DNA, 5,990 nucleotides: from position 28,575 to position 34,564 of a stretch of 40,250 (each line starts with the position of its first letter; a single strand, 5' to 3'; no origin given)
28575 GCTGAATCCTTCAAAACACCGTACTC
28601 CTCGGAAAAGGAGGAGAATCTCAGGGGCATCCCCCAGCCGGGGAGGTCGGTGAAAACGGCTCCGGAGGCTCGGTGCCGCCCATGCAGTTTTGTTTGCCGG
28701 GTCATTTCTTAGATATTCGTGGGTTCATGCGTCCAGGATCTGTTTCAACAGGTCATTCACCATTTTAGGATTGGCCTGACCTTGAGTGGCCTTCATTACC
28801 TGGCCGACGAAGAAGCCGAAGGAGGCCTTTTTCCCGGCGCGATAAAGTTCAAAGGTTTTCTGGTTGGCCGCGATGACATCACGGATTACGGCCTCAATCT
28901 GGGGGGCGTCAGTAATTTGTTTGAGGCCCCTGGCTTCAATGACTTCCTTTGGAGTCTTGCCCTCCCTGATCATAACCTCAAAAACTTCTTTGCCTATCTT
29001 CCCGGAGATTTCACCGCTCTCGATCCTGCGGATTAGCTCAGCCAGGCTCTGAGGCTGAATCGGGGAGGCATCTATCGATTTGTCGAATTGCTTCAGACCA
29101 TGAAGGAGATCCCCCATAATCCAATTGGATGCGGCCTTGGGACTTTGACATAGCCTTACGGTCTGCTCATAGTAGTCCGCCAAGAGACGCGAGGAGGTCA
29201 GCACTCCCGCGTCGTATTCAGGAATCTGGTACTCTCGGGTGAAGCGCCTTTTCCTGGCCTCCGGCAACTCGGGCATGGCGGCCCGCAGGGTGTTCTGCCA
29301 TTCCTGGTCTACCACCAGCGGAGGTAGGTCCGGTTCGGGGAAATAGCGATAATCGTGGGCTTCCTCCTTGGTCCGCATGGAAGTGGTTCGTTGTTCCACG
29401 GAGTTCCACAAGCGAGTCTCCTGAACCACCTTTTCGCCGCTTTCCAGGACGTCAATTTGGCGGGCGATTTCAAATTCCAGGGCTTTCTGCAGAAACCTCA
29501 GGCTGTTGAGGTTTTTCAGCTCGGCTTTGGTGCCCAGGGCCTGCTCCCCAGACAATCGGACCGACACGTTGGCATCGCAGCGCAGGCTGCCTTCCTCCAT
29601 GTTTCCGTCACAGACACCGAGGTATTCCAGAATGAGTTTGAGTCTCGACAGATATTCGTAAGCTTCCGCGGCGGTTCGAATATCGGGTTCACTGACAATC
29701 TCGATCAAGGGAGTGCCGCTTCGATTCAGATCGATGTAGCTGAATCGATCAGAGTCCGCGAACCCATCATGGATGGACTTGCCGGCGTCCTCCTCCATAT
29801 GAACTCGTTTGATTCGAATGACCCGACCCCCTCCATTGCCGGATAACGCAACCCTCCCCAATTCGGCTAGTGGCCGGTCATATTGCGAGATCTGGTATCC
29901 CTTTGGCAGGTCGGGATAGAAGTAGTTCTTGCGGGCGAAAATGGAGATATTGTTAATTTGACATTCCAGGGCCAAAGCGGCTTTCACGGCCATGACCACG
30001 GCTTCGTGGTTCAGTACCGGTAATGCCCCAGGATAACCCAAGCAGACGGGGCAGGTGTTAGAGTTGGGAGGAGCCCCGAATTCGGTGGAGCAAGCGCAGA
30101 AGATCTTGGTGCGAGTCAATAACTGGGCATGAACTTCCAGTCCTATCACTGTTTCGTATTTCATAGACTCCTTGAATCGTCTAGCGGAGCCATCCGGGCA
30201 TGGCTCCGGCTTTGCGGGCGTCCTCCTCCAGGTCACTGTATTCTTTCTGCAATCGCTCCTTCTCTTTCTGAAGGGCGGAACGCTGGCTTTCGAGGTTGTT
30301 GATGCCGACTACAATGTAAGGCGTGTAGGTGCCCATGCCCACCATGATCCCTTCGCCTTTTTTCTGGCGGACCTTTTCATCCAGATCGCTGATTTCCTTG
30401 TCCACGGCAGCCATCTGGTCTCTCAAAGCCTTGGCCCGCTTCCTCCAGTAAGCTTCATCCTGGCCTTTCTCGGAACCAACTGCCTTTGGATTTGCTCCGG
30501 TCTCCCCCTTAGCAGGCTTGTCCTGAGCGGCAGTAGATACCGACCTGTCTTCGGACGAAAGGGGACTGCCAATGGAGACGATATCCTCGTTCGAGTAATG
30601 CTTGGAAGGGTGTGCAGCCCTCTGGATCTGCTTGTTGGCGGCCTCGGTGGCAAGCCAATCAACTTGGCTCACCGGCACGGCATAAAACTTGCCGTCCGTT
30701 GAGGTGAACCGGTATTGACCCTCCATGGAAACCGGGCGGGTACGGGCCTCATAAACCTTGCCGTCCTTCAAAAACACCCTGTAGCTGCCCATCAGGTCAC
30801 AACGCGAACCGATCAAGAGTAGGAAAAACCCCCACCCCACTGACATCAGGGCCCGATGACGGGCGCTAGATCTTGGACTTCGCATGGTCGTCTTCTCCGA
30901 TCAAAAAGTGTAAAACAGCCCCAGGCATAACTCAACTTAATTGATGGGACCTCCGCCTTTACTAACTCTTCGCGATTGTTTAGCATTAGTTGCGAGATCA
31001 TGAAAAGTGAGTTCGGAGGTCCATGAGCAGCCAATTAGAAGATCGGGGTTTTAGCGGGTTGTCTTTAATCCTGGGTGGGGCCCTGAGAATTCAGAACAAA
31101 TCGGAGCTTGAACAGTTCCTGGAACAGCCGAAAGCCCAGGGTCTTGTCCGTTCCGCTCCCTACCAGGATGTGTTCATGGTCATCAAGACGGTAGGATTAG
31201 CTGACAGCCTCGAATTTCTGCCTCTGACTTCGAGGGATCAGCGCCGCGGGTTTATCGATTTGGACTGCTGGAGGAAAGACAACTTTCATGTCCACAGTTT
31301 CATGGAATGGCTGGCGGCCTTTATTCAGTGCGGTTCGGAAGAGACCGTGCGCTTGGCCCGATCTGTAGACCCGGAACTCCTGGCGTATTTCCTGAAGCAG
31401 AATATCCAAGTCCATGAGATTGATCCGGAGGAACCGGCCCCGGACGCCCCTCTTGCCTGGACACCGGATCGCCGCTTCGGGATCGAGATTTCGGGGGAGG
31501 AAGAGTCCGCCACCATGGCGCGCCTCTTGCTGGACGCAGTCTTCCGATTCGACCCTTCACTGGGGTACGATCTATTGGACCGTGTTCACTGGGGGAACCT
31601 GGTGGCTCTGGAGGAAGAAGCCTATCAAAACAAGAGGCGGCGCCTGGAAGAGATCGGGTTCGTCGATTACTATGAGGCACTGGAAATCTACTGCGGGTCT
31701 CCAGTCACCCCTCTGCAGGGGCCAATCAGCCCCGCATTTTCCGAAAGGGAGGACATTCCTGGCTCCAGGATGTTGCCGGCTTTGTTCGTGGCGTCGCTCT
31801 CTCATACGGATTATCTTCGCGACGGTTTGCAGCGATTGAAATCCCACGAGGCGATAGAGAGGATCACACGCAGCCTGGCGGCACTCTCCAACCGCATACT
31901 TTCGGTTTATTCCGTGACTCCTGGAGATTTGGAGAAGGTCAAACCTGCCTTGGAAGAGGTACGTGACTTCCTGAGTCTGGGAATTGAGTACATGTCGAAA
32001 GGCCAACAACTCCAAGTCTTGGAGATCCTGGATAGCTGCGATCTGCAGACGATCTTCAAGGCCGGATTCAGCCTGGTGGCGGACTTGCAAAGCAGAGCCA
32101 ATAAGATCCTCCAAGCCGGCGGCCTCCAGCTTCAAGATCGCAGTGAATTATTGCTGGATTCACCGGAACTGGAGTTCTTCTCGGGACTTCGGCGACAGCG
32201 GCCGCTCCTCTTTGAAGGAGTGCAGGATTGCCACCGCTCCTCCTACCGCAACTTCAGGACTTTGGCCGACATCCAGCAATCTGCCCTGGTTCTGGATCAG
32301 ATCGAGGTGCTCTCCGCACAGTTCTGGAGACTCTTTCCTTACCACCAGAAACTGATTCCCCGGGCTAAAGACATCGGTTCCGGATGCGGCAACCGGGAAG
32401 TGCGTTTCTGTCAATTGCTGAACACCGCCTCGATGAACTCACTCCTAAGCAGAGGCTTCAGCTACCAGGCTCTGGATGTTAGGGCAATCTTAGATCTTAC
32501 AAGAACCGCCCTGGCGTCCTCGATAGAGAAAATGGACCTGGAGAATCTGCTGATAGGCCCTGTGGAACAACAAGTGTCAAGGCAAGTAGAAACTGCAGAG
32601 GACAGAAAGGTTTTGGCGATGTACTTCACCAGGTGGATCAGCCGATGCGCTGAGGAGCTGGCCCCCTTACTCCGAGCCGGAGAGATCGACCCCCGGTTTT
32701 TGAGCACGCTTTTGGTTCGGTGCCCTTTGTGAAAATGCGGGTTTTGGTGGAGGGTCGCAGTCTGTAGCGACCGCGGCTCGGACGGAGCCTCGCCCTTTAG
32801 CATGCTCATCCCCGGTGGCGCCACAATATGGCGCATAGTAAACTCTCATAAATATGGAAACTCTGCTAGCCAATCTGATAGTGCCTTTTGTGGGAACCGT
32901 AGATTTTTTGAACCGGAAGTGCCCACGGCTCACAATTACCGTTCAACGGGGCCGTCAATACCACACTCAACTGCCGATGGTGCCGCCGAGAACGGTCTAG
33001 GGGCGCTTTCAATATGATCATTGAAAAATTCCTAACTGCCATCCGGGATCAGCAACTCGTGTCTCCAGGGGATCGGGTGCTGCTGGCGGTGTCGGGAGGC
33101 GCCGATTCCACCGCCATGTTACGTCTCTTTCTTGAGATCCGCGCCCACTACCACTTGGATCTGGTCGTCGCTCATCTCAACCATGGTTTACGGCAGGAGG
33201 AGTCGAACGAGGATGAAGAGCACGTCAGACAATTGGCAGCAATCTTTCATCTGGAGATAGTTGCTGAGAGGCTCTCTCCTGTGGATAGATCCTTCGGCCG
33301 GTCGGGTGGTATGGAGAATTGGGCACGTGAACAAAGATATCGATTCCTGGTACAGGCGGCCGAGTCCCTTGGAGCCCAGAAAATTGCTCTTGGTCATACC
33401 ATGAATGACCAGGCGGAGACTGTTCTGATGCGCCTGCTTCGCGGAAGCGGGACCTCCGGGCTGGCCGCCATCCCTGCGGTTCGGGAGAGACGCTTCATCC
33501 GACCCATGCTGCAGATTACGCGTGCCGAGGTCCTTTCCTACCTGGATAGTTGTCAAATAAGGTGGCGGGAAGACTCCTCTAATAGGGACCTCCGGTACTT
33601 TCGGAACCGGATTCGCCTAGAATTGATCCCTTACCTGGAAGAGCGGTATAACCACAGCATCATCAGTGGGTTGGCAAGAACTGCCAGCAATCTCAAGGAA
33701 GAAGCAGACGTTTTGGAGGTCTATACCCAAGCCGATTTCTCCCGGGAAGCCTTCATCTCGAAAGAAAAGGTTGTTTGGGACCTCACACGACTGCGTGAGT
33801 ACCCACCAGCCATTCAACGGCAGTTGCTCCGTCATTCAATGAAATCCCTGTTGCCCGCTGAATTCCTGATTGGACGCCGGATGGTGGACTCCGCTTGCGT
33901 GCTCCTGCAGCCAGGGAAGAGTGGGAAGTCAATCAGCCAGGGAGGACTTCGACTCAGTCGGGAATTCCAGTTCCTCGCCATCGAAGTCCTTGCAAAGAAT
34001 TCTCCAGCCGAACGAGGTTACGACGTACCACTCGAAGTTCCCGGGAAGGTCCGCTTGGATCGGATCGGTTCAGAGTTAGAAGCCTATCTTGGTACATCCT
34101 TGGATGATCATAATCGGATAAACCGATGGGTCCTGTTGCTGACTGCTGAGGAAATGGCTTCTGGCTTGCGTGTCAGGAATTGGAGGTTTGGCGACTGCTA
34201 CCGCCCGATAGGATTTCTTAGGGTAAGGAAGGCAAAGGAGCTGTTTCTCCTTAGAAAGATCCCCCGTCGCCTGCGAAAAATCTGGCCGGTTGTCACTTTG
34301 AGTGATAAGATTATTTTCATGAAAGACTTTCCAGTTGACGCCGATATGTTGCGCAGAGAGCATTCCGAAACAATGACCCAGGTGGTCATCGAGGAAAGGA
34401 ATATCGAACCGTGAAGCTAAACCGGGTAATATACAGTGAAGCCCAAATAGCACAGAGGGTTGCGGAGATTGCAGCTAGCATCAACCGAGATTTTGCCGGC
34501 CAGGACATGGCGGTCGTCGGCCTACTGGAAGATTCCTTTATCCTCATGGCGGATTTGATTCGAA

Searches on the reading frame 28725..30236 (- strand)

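Call 28: search_protein_families(library=pfam, proteins=[window:28725-30236:-], max_evalue=0.0001)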
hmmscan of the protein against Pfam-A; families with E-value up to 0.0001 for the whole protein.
window:28725-30236:- (503 aa): 2 families
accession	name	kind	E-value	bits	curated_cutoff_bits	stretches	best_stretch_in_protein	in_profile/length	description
PF02934.20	GatB_N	-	2.4e-122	407.9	23.4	1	29-314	1-276/277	GatB/GatE catalytic domain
PF02637.23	GatB_Yqey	-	9.2e-53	178.5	27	1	354-501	1-148/148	GatB domain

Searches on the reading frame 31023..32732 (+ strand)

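Call 59: search_protein_families(library=pfam, proteins=[window:31023-32732:+], max_evalue=0.0001)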
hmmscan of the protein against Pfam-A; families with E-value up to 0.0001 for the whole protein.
window:31023-32732:+ (569 aa): 1 family
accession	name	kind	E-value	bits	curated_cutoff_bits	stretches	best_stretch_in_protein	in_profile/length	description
PF19676.4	DUF6178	-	1.5e-110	370.8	25.5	1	22-566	18-561/561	Family of unknown function (DUF6178)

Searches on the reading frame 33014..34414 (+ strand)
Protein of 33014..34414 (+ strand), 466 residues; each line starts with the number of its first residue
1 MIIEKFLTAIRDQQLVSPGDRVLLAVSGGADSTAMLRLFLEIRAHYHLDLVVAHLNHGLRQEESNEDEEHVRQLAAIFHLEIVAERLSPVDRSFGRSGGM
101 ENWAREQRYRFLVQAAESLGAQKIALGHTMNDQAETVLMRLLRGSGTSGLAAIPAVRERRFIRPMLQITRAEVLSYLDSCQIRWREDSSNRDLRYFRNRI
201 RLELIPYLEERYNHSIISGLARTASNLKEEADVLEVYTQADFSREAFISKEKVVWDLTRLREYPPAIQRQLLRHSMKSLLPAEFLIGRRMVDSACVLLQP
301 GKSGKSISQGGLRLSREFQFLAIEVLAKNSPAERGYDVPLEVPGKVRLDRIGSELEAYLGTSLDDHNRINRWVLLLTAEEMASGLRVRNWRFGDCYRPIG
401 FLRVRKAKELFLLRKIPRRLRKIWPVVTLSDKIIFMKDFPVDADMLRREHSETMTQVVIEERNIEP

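Call 59: search_protein_families(library=pfam, proteins=[window:33014-34414:+], max_evalue=0.0001)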
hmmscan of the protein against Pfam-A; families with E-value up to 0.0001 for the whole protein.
window:33014-34414:+ (466 aa): 2 families
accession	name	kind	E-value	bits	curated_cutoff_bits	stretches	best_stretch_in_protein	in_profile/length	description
PF01171.26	ATP_bind_3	-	9e-52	175.9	27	1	22-202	2-181/182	PP-loop family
PF11734.13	TilS_C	-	1.3e-07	31.3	22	1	385-452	1-68/74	TilS substrate C-terminal domain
